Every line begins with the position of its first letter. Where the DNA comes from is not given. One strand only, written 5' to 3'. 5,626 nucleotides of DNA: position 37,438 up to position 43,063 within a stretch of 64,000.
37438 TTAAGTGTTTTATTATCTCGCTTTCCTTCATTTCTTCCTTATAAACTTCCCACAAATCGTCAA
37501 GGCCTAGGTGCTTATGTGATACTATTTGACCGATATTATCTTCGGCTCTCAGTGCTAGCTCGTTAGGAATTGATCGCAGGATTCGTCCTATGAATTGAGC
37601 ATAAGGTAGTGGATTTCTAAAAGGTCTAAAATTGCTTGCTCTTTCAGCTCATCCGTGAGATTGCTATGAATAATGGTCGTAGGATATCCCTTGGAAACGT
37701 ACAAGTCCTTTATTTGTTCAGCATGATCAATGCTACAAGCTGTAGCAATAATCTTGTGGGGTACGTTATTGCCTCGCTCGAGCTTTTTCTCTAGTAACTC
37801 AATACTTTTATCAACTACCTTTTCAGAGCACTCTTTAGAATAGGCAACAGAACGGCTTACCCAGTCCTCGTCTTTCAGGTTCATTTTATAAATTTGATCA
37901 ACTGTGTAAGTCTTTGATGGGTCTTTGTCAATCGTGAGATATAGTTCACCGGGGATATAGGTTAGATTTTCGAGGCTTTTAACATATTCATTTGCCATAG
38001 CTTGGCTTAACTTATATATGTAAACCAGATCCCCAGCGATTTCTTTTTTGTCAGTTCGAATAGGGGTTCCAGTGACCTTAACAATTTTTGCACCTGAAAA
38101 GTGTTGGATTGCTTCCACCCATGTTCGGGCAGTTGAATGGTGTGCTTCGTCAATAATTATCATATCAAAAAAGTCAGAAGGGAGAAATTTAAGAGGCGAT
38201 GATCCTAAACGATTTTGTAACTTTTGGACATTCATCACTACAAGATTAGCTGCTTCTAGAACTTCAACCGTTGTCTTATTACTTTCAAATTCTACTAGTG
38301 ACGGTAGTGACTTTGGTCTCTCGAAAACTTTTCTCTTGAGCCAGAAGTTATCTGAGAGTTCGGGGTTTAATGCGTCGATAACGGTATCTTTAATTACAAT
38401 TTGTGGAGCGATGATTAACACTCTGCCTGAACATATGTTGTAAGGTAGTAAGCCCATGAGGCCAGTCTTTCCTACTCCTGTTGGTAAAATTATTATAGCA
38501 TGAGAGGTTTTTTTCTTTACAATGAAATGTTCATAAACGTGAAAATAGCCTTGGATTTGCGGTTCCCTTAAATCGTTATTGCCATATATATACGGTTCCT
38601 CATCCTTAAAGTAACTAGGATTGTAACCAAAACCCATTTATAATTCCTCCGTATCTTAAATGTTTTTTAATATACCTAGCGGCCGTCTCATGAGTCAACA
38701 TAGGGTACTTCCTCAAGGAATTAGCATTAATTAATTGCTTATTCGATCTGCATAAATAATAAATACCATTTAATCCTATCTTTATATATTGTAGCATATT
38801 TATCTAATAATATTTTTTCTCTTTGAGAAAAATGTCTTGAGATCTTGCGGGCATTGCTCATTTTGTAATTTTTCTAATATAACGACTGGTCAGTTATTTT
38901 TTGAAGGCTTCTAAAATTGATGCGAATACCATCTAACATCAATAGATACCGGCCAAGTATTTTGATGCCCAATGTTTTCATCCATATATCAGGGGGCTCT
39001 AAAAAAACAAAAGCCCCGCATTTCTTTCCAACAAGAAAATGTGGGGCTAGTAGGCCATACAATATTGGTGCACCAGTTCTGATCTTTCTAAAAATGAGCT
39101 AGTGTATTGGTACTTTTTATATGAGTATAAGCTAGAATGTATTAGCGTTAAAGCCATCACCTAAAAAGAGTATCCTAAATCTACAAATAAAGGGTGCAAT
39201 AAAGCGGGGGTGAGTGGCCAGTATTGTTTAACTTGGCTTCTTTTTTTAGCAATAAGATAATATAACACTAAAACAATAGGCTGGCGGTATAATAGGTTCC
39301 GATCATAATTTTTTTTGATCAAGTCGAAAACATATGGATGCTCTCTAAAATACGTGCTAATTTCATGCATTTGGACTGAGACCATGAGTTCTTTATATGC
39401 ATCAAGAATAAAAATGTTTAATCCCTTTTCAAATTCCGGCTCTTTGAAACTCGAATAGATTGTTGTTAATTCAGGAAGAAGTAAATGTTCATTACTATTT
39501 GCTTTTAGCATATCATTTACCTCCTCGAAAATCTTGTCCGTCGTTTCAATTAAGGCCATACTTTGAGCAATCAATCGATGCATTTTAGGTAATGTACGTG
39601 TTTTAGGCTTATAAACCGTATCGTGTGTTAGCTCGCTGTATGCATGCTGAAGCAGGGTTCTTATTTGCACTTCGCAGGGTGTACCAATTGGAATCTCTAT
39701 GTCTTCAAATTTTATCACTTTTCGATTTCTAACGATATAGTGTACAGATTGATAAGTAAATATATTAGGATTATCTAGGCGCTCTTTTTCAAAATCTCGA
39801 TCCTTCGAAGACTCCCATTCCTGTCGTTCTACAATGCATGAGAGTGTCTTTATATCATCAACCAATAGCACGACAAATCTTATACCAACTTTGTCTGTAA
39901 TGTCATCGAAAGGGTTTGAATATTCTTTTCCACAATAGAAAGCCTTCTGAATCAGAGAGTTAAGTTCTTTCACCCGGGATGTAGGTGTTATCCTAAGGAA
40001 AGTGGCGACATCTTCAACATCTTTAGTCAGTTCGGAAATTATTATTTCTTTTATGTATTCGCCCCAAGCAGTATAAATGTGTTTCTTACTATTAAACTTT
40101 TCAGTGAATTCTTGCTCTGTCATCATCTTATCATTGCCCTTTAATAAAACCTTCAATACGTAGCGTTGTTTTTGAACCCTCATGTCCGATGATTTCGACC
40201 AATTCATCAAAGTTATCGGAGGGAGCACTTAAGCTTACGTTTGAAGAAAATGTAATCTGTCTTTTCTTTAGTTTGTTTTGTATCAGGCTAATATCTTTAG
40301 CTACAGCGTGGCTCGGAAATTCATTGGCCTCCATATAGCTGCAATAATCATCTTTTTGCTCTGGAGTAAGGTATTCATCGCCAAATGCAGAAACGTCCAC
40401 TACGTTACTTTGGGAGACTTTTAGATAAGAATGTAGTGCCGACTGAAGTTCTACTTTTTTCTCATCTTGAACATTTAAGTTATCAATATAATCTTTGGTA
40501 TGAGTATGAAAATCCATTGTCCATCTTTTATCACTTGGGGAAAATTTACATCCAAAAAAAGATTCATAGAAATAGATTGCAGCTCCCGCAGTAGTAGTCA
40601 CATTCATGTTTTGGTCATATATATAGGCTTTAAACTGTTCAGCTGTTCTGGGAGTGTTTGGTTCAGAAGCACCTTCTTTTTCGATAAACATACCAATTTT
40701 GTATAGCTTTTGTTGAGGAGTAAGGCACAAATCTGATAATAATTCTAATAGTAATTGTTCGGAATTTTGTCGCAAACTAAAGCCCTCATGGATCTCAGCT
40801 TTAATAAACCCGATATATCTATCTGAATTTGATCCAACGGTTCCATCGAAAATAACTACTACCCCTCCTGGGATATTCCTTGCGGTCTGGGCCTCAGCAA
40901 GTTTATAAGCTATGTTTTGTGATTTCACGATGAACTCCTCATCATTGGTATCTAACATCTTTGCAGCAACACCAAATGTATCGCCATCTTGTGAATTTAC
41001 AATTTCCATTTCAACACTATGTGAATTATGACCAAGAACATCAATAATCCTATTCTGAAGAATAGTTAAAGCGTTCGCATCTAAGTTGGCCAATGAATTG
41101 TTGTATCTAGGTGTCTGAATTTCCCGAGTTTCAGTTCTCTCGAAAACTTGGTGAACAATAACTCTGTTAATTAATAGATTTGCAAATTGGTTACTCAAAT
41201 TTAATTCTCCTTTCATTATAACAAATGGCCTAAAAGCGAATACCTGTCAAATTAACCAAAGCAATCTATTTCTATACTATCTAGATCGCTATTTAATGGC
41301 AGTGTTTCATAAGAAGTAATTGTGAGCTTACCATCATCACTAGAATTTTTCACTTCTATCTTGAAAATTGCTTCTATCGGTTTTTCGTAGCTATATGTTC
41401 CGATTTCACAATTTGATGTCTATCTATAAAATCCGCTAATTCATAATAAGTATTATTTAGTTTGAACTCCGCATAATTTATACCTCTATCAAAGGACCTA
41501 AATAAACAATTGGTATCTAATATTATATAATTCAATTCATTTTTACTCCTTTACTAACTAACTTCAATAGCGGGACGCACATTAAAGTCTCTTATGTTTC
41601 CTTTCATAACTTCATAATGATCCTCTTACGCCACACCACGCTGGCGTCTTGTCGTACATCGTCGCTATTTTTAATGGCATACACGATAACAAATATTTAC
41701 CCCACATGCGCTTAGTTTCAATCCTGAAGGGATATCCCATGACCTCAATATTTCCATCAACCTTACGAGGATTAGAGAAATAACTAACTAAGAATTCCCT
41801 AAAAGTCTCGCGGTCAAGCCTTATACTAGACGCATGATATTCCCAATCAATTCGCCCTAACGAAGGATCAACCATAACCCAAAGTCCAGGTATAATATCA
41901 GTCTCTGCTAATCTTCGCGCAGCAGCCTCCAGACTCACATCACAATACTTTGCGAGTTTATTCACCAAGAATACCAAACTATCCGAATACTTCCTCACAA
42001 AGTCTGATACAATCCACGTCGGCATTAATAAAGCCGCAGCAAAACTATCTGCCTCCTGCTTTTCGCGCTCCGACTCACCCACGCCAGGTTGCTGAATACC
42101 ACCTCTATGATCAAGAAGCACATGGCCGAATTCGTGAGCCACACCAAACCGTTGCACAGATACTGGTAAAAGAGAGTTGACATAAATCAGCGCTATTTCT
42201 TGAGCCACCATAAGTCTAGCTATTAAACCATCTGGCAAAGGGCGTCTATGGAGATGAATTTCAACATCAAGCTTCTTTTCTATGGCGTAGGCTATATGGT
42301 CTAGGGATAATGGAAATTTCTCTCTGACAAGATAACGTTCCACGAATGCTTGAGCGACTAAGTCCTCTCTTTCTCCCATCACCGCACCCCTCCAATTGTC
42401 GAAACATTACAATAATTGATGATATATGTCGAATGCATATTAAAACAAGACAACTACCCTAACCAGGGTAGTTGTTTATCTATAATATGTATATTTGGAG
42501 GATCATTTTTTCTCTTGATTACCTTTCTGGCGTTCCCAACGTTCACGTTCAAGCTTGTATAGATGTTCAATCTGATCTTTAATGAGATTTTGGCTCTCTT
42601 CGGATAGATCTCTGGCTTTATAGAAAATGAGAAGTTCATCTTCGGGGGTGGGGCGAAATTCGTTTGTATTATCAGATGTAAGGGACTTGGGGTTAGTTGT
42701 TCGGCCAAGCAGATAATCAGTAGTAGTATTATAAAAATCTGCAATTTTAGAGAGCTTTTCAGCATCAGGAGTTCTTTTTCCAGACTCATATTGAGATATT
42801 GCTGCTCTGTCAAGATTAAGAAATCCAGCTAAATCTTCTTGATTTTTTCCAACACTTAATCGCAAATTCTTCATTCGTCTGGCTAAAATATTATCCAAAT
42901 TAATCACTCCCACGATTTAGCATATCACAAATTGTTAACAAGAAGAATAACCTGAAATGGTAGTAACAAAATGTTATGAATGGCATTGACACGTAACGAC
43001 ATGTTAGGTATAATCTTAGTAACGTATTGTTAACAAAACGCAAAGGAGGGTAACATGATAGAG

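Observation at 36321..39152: Twin homologous small RNAs, each with its own promoter and terminator, placed directly behind two different candidate defence operons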

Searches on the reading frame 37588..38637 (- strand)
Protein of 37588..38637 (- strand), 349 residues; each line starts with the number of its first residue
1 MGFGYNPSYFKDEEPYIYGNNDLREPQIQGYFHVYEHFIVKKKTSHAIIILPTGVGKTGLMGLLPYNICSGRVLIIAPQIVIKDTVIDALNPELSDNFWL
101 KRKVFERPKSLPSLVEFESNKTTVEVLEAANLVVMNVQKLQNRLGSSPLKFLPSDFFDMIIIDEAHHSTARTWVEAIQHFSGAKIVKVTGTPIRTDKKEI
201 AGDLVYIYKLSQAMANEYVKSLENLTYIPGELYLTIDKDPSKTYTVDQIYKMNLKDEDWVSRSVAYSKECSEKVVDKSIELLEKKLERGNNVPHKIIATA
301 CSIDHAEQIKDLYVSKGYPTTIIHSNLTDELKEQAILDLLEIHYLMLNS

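Call 9: search_protein_families(library=pfam, proteins=[window:37588-38637:-], max_evalue=0.01)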
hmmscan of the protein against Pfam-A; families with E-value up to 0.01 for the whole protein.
window:37588-38637:- (349 aa): 4 families
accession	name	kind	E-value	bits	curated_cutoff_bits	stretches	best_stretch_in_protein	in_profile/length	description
PF04851.21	ResIII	-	1.2e-21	77.7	22.5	1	22-194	3-164/164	Type III restriction enzyme, res subunit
PF18766.7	SWI2_SNF2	-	1.9e-09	37.9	26.7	1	42-227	16-190/221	SWI2/SNF2 ATPase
PF00270.35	DEAD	-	2.3e-06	27.9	26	1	44-193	14-161/167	DEAD/DEAH box helicase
PF00176.29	SNF2-rel_dom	-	0.0042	16.7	24.9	1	125-202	99-173/290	SNF2-related domain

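Call 10: search_protein_families(library=padloc, proteins=[window:37588-38637:-], max_evalue=0.01)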
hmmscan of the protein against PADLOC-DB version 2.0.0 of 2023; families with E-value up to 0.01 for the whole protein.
window:37588-38637:- (349 aa): 7 families
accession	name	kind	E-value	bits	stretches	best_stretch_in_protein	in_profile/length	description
PDLC03049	REase_I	-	7.8e-10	35.4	1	152-314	280-442/807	Type I restriction enzyme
PDLC03659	mREase_IV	-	2.2e-09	33.8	1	147-339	326-505/945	Type IV methyl-directed restriction enzyme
PDLC03648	REase_III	-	1.4e-05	21.4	1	129-342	105-305/871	Type III restriction enzyme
PDLC01439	typeIV_DinG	-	8.6e-05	19.4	0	125-167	157-196/575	CAS-IV-A; associated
PDLC03658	mREase_IV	-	0.00013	17.8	1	149-201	328-380/953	Type IV methyl-directed restriction enzyme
PDLC04772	PDC-M68A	-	0.0017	16.4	1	212-266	61-114/253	-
PDLC04556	PDC-M27C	-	0.0044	13.4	0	150-222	187-270/892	-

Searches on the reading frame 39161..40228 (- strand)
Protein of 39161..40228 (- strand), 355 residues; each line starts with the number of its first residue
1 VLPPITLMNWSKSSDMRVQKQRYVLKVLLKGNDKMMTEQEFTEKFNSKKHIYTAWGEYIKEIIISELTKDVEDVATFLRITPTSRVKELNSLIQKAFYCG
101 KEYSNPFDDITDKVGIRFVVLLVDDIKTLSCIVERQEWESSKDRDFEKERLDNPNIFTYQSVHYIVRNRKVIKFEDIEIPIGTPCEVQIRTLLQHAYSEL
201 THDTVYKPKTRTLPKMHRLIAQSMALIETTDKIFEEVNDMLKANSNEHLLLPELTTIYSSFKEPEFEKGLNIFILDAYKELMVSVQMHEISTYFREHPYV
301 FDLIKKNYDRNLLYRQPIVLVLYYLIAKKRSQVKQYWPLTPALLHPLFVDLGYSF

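Call 9: search_protein_families(library=pfam, proteins=[window:39161-40228:-], max_evalue=0.01)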
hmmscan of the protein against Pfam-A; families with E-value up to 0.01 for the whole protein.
window:39161-40228:- (355 aa): 2 families
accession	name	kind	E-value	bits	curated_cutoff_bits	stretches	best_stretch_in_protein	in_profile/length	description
PF04607.23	RelA_SpoT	-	1.8e-16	60.9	27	1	84-209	1-111/113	Region found in RelA / SpoT proteins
PF21490.2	PB2_cap-binding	-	0.0067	16.9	27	0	226-290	56-118/121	Polymerase basic protein 2, cap-binding domain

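Call 10: search_protein_families(library=padloc, proteins=[window:39161-40228:-], max_evalue=0.01)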
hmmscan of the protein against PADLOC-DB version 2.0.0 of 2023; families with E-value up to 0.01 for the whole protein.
window:39161-40228:- (355 aa): 1 family
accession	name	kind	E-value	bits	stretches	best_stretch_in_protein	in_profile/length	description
PDLC04999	PDC-S33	-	7.1e-11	40.1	1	30-198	15-175/349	-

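Call 75: search_protein_families(library=phrogs, proteins=[window:39161-40228:-], max_evalue=0.001)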
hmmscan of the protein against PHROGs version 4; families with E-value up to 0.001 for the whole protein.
window:39161-40228:- (355 aa): 3 families
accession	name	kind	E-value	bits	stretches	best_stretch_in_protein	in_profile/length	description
phrog_32462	-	unknown function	3.3e-65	221.2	1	36-352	1-325/330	-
phrog_9640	-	unknown function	1.3e-24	88.1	1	36-240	2-203/365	-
phrog_4773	-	unknown function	1.1e-06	29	1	37-198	29-179/353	-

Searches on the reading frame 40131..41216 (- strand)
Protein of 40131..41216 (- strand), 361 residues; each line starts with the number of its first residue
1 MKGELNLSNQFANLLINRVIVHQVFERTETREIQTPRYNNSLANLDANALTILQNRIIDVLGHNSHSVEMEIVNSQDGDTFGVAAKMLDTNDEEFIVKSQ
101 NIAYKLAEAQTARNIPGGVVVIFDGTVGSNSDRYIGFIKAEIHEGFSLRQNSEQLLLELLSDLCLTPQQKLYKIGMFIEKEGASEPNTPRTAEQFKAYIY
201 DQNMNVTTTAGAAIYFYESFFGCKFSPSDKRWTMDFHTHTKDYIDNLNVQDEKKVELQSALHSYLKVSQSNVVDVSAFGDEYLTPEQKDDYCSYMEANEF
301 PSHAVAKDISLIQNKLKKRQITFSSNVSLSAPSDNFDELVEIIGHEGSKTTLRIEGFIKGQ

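Call 9: search_protein_families(library=pfam, proteins=[window:40131-41216:-], max_evalue=0.01)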
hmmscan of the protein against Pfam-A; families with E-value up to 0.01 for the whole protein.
window:40131-41216:- (361 aa): 1 family
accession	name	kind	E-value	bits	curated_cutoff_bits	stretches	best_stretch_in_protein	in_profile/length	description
PF04245.18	NA37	-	5.9e-11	42.8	24.6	1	80-334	62-298/325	37-kD nucleoid-associated bacterial protein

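Call 10: search_protein_families(library=padloc, proteins=[window:40131-41216:-], max_evalue=0.01)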
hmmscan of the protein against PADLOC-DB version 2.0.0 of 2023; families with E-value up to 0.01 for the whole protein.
window:40131-41216:- (361 aa): 0 families

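Call 75: search_protein_families(library=phrogs, proteins=[window:40131-41216:-], max_evalue=0.001)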
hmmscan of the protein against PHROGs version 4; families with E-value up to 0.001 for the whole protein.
window:40131-41216:- (361 aa): 2 families
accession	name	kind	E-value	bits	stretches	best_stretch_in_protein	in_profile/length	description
phrog_1974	-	unknown function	5.1e-47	161.6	1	10-348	3-328/344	-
phrog_3767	-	DNA, RNA and nucleotide metabolism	0.00065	19.8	0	216-301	185-271/338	nucleoid associated protein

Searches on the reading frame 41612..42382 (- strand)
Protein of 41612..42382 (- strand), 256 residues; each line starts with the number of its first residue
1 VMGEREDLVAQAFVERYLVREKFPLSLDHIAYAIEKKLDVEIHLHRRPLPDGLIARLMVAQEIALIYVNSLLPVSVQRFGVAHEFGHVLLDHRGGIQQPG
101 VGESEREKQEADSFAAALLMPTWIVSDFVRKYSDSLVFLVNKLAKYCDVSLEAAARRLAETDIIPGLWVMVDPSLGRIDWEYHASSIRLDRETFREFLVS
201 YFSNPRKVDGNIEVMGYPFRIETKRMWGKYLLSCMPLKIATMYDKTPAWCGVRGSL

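Call 9: search_protein_families(library=pfam, proteins=[window:41612-42382:-], max_evalue=0.01)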
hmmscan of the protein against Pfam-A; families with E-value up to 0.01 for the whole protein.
window:41612-42382:- (256 aa): 1 family
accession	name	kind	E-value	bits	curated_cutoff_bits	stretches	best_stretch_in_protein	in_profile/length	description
PF06114.19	Peptidase_M78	-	5.4e-16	58.9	22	1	41-158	5-122/123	IrrE N-terminal-like domain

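Call 10: search_protein_families(library=padloc, proteins=[window:41612-42382:-], max_evalue=0.01)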
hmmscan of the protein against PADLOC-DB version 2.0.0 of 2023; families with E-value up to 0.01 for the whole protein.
window:41612-42382:- (256 aa): 16 families
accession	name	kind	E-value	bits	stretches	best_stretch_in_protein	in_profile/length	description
PDLC04141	capP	-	2.2e-26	90.9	1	11-185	10-175/242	capP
PDLC03949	RmrA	-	2.9e-10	37.6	1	66-164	178-268/363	-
PDLC03954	RmrA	-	3.4e-10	37.4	1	65-164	195-293/380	-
PDLC03946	RmrA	-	4.4e-09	33.5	1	62-195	175-288/357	-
PDLC04776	PDC-M69B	-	7e-09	33.7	1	46-164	49-177/272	-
PDLC03944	RmrA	-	4.3e-08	30.6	1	76-164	198-286/384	-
PDLC03945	RmrA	-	6.7e-08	30.1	1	69-157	199-289/394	-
PDLC03947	RmrA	-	4e-07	27.2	1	64-164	194-293/383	-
PDLC03953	RmrA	-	1.2e-06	26.1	1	77-127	208-251/373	-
PDLC03950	RmrA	-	3.4e-06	24.3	1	66-164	185-281/369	-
PDLC03952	RmrA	-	5.3e-06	23.5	1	77-163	220-304/395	-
PDLC03948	RmrA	-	8.6e-06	22.9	1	65-164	194-292/397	-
PDLC03951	RmrA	-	1.1e-05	22.6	1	77-163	205-287/400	-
PDLC03943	RmrA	-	1.5e-05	22.3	1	76-128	191-237/370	-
PDLC03956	RmrA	-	2e-05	21.8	1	78-165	207-290/399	-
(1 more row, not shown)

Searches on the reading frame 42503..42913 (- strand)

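Call 9: search_protein_families(library=pfam, proteins=[window:42503-42913:-], max_evalue=0.01)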
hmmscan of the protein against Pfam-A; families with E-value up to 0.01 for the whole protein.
window:42503-42913:- (136 aa): 3 families
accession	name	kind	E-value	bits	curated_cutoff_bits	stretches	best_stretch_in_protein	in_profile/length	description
PF01381.28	HTH_3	-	9.1e-15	54.9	23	1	15-68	2-55/55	Helix-turn-helix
PF13560.12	HTH_31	-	8.4e-10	39.3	27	1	10-65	2-58/64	Helix-turn-helix domain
PF12844.13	HTH_19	-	8.5e-10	38.8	30.2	1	12-69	2-59/64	Helix-turn-helix domain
